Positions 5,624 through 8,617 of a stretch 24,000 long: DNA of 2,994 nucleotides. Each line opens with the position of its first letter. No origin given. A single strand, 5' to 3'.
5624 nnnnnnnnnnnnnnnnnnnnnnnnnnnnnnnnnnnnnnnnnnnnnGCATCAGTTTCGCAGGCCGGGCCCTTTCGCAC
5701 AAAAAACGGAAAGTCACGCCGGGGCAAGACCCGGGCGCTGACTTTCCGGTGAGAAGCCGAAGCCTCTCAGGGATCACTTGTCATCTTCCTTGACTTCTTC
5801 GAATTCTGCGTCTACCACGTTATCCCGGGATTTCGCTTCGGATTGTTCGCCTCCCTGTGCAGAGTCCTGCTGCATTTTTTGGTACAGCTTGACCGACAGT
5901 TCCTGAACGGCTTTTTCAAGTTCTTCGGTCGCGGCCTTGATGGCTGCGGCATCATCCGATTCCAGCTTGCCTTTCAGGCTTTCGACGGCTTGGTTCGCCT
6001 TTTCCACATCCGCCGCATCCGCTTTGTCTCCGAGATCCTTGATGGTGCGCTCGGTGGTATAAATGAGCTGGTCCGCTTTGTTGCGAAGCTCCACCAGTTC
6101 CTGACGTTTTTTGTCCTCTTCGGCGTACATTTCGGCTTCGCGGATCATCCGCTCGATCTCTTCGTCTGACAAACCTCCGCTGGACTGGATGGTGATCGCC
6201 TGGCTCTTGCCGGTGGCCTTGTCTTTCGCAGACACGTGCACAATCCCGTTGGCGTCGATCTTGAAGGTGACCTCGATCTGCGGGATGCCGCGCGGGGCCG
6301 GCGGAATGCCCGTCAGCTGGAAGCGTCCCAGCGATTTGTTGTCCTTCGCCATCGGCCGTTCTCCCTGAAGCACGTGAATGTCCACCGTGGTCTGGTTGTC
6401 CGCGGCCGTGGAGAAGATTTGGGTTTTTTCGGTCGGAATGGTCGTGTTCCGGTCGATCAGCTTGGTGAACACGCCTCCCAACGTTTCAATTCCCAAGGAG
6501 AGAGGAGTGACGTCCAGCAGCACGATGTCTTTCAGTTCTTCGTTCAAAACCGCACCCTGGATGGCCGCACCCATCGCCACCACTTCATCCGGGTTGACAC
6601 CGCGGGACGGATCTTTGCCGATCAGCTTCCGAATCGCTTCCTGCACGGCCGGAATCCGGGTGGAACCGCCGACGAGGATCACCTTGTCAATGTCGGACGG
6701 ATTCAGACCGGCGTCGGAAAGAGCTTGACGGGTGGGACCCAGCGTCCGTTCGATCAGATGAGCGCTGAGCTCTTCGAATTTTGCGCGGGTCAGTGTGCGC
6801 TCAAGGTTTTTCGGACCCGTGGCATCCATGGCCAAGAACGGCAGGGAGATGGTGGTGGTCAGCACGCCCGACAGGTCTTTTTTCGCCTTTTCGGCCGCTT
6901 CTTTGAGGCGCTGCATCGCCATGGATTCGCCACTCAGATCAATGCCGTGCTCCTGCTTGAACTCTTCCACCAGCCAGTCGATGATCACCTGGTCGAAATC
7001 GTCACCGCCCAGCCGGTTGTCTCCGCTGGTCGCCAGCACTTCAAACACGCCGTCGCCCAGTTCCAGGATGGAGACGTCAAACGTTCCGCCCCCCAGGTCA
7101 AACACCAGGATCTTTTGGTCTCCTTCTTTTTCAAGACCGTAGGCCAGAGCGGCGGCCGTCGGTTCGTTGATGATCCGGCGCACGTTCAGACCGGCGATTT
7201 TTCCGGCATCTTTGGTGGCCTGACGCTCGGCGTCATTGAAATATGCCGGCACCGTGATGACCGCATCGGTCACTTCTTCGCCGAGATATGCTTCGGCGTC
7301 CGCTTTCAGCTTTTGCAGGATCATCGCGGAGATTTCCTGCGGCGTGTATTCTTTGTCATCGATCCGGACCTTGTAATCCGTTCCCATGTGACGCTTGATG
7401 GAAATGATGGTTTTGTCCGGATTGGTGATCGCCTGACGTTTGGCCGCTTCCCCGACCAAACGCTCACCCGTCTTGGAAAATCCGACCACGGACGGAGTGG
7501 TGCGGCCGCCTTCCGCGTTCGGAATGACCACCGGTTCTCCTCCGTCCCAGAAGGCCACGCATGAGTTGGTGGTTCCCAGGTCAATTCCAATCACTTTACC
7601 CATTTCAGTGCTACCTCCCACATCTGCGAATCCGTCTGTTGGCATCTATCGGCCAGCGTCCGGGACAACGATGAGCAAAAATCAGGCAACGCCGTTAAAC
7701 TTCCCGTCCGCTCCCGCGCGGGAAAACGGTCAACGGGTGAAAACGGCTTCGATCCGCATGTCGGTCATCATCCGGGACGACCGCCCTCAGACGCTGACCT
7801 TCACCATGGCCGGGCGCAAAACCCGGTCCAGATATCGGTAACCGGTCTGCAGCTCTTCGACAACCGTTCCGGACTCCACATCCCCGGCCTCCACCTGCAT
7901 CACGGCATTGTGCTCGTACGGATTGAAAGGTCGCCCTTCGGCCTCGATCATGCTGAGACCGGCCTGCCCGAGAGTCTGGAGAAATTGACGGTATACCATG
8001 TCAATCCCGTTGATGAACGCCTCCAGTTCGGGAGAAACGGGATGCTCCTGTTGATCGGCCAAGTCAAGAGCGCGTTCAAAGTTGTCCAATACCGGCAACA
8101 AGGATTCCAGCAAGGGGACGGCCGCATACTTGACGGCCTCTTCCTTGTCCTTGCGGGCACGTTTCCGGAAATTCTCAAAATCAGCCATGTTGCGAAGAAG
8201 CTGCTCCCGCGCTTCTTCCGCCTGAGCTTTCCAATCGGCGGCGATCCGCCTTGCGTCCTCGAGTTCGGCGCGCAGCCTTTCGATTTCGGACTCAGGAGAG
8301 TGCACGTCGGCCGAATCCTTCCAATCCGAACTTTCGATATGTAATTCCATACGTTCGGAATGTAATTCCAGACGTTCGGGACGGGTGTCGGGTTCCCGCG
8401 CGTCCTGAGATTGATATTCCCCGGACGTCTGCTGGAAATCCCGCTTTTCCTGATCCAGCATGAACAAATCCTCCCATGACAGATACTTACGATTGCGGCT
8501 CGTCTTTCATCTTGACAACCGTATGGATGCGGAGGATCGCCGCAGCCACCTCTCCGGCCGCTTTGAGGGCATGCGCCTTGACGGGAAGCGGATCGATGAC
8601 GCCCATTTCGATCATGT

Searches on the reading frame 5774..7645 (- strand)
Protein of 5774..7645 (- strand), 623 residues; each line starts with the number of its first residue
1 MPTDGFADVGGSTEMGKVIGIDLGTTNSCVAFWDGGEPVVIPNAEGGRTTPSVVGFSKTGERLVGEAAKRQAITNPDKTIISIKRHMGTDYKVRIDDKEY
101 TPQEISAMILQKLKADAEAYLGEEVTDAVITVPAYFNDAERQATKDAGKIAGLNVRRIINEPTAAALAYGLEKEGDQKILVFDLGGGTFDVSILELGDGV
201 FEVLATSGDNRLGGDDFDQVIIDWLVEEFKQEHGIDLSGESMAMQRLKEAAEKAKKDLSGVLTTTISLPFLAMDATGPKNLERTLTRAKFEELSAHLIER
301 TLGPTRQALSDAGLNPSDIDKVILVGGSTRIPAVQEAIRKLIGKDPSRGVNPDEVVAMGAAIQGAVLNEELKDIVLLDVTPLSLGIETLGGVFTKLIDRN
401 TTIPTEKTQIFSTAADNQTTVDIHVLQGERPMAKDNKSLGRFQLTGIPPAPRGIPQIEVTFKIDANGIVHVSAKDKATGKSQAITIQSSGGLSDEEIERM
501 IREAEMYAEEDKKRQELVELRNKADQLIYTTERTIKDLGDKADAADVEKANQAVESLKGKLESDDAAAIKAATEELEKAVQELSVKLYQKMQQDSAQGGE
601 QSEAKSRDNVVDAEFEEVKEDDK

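Call 5: search_protein_families(library=pfam, proteins=[window:5774-7645:-])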
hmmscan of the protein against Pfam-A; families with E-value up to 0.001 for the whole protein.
window:5774-7645:- (623 aa): 2 families
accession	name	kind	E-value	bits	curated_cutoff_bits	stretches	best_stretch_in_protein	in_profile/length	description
PF00012.26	HSP70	-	4.8e-253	841.2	20.6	1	18-589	1-599/599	Hsp70 protein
PF06723.19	MreB_Mbl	-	1e-19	71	27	1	18-362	3-317/327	MreB/Mbl protein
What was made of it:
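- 5774..7603 (-): dnaK (probable start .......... at 7603, 609 aa; the mechanical ORF starts at 7645). PF00012 841 bits (call 5).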

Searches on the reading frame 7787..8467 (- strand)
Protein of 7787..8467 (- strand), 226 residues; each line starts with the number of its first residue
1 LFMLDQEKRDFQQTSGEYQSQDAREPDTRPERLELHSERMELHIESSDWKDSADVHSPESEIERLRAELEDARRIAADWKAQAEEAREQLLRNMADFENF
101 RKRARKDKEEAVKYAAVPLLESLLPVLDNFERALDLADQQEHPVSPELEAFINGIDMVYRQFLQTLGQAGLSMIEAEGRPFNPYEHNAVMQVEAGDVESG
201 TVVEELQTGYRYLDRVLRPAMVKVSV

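Call 5: search_protein_families(library=pfam, proteins=[window:7787-8467:-])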
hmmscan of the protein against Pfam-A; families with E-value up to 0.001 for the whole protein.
window:7787-8467:- (226 aa): 1 family
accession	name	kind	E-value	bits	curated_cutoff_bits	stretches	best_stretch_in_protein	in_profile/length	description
PF01025.24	GrpE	-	5.3e-50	169.8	25.8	1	60-225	4-164/165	GrpE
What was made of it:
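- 7787..8467 (-): grpE, 19 bp downstream of the chaperonin stop. PF01025 170 bits (call 5).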
